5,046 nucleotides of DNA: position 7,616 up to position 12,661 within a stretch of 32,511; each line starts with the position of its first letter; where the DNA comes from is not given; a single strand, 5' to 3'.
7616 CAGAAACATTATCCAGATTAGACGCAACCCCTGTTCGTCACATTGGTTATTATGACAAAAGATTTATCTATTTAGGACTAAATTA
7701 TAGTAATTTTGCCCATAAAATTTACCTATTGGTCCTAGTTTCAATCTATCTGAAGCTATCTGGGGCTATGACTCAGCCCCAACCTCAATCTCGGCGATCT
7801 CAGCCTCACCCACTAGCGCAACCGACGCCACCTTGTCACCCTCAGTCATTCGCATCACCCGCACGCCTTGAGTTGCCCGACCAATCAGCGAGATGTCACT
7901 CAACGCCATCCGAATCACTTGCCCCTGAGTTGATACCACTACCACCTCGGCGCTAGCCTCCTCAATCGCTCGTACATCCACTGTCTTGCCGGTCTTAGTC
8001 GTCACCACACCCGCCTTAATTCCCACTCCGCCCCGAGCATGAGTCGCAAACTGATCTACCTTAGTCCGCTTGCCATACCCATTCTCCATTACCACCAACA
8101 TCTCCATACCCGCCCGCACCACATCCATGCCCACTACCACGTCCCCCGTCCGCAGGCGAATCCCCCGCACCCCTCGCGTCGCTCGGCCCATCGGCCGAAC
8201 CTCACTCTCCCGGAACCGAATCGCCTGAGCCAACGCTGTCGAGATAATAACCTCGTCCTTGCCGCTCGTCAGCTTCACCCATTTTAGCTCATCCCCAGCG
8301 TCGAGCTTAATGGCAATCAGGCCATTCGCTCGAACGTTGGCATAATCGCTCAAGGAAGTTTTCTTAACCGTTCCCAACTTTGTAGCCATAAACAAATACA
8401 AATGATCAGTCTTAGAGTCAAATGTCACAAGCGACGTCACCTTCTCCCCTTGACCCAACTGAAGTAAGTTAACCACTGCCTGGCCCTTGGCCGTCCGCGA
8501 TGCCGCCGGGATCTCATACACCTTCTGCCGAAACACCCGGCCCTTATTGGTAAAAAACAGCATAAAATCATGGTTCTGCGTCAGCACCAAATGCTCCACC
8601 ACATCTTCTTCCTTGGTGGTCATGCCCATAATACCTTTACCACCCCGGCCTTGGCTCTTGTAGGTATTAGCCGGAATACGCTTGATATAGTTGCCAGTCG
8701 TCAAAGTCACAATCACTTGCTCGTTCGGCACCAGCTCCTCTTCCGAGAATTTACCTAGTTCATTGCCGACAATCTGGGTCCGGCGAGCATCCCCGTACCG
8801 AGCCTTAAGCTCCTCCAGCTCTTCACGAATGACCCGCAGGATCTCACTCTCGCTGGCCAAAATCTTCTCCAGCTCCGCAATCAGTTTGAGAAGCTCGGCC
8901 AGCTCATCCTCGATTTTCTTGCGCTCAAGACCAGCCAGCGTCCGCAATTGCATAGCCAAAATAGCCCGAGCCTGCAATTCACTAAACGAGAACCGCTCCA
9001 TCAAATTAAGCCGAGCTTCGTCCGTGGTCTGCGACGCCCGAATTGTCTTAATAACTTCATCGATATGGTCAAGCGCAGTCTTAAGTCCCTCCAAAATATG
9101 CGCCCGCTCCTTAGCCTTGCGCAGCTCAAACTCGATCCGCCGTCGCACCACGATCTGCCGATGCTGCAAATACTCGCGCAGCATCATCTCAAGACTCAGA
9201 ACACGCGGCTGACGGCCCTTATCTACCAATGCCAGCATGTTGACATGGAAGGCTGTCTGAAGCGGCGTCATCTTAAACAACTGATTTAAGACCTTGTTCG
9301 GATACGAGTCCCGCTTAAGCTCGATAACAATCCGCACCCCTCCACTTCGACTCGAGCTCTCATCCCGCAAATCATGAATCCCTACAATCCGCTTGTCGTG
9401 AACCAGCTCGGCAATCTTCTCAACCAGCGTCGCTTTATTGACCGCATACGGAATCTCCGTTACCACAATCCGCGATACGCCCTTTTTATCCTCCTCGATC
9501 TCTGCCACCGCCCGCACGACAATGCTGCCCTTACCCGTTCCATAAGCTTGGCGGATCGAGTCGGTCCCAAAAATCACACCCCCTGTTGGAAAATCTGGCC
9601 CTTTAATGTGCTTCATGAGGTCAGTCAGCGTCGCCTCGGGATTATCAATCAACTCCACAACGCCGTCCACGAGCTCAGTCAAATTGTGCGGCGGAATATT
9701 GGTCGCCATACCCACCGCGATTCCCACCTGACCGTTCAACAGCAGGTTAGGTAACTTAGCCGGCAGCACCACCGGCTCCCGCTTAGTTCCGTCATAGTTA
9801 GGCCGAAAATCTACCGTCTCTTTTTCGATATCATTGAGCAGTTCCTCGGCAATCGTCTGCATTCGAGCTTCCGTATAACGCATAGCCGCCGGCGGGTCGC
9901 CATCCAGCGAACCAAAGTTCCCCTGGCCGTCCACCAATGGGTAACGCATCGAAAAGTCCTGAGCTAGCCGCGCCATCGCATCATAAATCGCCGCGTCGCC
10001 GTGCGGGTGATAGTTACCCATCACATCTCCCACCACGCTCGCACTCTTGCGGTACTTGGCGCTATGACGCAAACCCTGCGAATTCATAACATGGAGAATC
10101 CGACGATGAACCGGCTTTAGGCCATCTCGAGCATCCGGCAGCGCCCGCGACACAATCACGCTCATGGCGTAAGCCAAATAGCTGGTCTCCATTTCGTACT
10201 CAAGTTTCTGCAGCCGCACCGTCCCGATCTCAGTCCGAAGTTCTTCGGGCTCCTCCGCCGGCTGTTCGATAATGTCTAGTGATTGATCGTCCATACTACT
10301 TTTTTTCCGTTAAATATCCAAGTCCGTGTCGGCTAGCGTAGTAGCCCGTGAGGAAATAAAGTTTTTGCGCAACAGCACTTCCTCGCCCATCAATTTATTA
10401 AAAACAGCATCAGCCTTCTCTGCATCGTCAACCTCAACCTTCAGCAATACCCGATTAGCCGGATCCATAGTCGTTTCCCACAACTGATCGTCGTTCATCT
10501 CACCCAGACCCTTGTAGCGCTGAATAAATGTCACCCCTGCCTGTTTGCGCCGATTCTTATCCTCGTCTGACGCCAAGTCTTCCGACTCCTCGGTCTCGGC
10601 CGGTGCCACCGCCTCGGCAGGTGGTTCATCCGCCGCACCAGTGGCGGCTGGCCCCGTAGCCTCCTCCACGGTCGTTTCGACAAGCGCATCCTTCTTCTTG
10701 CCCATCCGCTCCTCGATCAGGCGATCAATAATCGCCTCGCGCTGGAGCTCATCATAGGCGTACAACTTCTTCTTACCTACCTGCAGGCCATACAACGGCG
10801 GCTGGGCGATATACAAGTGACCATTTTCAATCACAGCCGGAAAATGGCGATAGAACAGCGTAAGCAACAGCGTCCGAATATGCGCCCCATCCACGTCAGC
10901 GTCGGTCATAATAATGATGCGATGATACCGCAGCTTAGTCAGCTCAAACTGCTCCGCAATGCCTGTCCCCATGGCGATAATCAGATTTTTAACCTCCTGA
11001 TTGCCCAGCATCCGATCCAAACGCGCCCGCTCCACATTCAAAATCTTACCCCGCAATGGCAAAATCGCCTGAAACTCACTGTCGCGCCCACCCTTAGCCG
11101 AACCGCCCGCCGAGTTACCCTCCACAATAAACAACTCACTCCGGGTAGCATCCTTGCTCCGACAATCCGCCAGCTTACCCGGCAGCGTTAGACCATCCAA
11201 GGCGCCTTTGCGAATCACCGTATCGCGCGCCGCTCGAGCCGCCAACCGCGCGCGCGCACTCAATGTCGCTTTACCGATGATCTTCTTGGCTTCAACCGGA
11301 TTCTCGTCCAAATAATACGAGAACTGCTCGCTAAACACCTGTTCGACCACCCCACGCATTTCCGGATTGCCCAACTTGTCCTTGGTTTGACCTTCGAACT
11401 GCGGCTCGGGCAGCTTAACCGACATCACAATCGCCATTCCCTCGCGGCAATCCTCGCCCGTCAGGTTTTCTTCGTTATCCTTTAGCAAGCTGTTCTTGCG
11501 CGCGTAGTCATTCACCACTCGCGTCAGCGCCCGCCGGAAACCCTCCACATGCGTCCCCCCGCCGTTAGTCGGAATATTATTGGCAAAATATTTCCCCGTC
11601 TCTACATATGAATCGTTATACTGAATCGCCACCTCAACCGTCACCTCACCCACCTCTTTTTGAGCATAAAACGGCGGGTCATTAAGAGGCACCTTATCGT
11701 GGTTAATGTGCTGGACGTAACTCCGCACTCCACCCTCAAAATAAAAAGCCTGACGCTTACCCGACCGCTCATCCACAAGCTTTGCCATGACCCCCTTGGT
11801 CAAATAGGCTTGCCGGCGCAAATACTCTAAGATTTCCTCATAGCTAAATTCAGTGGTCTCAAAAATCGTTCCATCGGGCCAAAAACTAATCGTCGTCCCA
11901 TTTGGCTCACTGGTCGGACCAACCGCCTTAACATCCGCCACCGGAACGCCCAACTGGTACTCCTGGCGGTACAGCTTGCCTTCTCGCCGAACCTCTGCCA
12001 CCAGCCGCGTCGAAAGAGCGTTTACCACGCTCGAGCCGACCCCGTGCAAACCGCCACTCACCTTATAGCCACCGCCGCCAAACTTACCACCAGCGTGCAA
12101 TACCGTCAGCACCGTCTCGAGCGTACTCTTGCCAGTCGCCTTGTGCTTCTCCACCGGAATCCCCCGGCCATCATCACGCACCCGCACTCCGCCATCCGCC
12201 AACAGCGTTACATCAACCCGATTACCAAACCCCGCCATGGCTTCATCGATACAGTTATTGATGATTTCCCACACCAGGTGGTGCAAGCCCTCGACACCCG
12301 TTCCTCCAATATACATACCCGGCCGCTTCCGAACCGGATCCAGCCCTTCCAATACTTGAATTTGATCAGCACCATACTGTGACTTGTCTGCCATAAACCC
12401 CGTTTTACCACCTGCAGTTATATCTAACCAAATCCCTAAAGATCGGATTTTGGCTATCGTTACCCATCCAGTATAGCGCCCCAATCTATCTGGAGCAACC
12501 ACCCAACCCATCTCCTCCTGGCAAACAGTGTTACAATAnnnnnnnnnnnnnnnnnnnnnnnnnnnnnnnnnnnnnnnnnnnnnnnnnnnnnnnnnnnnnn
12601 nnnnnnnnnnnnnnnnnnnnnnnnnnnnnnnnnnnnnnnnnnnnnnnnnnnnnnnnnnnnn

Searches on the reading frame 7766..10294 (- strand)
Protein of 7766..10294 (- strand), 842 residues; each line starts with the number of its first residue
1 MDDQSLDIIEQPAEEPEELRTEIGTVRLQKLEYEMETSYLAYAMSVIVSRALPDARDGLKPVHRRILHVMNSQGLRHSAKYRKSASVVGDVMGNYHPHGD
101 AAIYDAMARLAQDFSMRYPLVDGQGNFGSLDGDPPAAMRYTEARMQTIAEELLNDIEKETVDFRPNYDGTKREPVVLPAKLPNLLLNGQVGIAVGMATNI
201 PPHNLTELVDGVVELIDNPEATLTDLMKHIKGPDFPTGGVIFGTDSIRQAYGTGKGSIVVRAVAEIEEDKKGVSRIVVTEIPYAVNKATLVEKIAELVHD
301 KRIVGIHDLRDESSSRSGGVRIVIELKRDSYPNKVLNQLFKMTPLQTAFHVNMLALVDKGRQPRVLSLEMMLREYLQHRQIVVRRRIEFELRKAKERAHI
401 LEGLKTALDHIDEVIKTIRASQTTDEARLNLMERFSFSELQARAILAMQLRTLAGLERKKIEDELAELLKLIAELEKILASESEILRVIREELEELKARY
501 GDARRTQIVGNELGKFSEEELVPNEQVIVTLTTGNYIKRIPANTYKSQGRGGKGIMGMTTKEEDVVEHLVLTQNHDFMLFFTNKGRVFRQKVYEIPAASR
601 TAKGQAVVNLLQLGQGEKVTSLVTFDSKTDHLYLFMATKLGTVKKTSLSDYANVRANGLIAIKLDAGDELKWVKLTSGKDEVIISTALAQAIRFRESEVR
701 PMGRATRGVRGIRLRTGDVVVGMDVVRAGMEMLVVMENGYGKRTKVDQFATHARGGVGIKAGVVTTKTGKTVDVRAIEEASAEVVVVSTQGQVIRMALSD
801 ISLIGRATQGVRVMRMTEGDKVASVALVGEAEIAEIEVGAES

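Call 5: search_protein_families(library=pfam, proteins=[window:7766-10294:-], max_evalue=0.01)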
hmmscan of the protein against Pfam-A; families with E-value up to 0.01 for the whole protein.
window:7766-10294:- (842 aa): 2 families
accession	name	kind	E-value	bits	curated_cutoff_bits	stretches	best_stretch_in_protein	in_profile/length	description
PF00521.26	DNA_topoisoIV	-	1.1e-163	545.5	31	1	50-494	1-432/432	DNA gyrase/topoisomerase IV, subunit A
PF03989.18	DNA_gyraseA_C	-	4e-66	218.7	27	6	783-828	2-47/48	DNA gyrase C-terminal domain, beta-propeller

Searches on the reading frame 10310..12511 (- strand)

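Call 5: search_protein_families(library=pfam, proteins=[window:10310-12511:-], max_evalue=0.01)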
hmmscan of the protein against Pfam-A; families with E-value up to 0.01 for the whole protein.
window:10310-12511:- (733 aa): 4 families
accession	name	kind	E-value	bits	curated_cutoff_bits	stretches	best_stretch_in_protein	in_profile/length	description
PF00204.31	DNA_gyraseB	-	2.4e-59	200.1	27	1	261-430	1-172/173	DNA gyrase B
PF00986.26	DNA_gyraseB_C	-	2.6e-27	95.2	29.8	1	663-719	6-62/63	DNA gyrase B subunit, carboxyl terminus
PF01751.28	Toprim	-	2.4e-18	66.5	23.1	1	459-570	1-95/96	Toprim domain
PF02518.31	HATPase_c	-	1.2e-14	55.1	26.4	1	74-213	4-108/111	Histidine kinase-, DNA gyrase B-, and HSP90-like ATPase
